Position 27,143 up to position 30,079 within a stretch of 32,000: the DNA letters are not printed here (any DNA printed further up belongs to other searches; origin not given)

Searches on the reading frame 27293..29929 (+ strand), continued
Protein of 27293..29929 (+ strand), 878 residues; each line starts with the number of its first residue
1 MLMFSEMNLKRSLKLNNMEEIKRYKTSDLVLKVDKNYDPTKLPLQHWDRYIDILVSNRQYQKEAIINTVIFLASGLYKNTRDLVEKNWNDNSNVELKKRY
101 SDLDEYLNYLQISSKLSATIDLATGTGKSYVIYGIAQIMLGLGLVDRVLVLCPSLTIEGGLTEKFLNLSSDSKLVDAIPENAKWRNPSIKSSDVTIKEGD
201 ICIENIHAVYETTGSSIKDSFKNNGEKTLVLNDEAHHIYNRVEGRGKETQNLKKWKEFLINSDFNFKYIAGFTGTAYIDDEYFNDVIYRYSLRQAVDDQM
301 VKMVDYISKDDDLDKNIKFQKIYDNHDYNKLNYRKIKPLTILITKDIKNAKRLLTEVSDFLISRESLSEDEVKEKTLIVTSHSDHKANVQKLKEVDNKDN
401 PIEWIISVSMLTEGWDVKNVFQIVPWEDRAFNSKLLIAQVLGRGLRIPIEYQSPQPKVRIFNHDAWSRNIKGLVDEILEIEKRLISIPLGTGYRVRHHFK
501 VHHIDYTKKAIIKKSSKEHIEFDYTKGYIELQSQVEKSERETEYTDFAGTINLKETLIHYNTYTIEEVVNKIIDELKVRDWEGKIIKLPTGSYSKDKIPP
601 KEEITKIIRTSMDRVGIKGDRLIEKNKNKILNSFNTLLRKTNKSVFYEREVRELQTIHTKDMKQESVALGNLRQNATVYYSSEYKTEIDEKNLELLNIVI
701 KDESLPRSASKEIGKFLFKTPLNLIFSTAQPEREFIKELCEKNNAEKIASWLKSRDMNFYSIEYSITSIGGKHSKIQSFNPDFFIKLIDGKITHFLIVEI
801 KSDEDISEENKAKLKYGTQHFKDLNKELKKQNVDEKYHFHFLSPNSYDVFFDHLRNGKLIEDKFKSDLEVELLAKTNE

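Call 55: find_encoding_contigs(protein=P0173, flank=8000, max_places=10)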
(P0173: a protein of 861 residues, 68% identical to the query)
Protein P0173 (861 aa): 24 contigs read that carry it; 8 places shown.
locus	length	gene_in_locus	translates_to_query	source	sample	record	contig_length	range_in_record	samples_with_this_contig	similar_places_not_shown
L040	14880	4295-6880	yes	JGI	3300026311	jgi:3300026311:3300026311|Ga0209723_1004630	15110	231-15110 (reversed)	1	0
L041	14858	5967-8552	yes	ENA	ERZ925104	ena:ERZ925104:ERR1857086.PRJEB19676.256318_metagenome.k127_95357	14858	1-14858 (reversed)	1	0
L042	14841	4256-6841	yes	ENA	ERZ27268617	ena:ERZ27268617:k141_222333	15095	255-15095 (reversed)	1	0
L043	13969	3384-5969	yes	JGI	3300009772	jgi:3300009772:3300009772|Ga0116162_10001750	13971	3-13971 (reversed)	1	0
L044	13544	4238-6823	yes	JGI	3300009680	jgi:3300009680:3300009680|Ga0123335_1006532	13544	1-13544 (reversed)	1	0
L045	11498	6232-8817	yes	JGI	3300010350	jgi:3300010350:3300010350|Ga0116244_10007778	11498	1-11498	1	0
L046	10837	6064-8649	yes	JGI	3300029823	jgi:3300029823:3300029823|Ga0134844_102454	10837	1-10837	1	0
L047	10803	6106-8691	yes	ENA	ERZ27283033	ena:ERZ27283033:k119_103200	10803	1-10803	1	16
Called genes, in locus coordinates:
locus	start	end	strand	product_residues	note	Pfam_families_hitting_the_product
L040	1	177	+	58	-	?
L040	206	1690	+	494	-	PF13020:NOV_C (faint)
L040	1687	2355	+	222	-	PF20582:UPF0758_N, PF04002:RadC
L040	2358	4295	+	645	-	PF01555:N6_N4_Mtase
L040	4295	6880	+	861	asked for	PF04851:ResIII, PF18766:SWI2_SNF2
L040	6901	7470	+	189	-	PF00583:Acetyltransf_1 (weak), PF13508:Acetyltransf_7 (weak)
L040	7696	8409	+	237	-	-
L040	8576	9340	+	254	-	-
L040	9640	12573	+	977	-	PF00313:CSD (weak)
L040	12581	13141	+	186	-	-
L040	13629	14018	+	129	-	-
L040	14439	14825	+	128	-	PF04397:LytTR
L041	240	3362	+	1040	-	-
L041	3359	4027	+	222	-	PF20582:UPF0758_N, PF04002:RadC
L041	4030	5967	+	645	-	PF01555:N6_N4_Mtase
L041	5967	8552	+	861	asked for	PF04851:ResIII, PF18766:SWI2_SNF2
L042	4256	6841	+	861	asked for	PF04851:ResIII, PF18766:SWI2_SNF2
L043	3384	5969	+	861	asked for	PF04851:ResIII, PF18766:SWI2_SNF2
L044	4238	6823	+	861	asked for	PF04851:ResIII, PF18766:SWI2_SNF2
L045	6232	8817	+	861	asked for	PF04851:ResIII, PF18766:SWI2_SNF2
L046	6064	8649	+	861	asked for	PF04851:ResIII, PF18766:SWI2_SNF2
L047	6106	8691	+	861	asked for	PF04851:ResIII, PF18766:SWI2_SNF2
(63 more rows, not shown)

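Call 78: search_dna_similar(query=window:27344-29929:+, collection=plasmids, mode=protein, max_rows=12)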
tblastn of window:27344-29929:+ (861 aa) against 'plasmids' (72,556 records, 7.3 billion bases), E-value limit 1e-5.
Records with a match: 47; places in all: 47; records where one place covers at least 80% of the query: 3.
Best place of each record, by identity: <60% 47.
By first word of the organism name: Salmonella 15; Lacticaseibacillus 4; Arthrobacter 2; Corynebacterium 2; Aeromonas 2; Roseomonas 2; Mucilaginibacter 1; Curtobacterium 1; Limosilactobacillus 1; Sphingopyxis 1; and 16 more.
By predicted mobility (MOB-suite, as given by PLSDB): conjugative 20; non-mobilizable 17; mobilizable 10.
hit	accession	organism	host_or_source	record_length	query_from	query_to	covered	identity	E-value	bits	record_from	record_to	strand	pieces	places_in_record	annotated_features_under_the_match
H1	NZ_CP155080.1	Mucilaginibacter sp. PAMB04168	Malus domestica,cell culture,leaf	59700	1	852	99%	47.8%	0e+0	737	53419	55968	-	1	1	DEAD/DEAH box helicase family protein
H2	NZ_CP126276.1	Curtobacterium sp. MCBD17_003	-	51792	8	858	99%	42.5%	0e+0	645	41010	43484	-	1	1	DEAD/DEAH box helicase family protein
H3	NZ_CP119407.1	Limosilactobacillus fermentum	-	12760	7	855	99%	38.4%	5e-134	449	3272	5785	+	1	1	DEAD/DEAH box helicase family protein | site-specific DNA-methyltransferase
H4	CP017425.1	Arthrobacter sp. ZXY-2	whole organism,soil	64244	41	431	45%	23.5%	2e-14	86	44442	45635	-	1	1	hypothetical protein | putative Site-specific DNA-methyltransferase (adenine-specific)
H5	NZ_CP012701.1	Sphingopyxis macrogoltabida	whole organism,activated sludge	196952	84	431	40%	25.8%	3e-10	72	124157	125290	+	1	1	DEAD/DEAH box helicase family protein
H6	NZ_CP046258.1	Gordonia sp. 135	cell culture,soil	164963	97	431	39%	26.7%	3e-14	86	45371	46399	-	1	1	DEAD/DEAH box helicase family protein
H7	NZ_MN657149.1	Chryseobacterium sp.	-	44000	105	429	38%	27.4%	8e-7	61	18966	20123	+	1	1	DEAD/DEAH box helicase family protein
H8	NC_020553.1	Corynebacterium callunae DSM 20147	-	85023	80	431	41%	23.7%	2e-8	66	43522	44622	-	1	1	DEAD/DEAH box helicase family protein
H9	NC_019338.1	Arthrobacter sp. J3.37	heavy aromatic hydrocarbon contaminated ...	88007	103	431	38%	24.9%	2e-10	73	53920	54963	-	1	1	DEAD/DEAH box helicase family protein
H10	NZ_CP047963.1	Aeromonas media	cell culture,hospital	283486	100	431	39%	24.1%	7e-10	71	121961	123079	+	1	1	DEAD/DEAH box helicase family protein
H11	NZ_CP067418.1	Aeromonas media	cell culture,water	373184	100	431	39%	24.1%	7e-10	71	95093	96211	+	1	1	DEAD/DEAH box helicase family protein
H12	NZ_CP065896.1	Paracoccus marcusii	Cancer pagurus,whole ...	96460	100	431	39%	23.8%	4e-9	69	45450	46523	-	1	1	DEAD/DEAH box helicase family protein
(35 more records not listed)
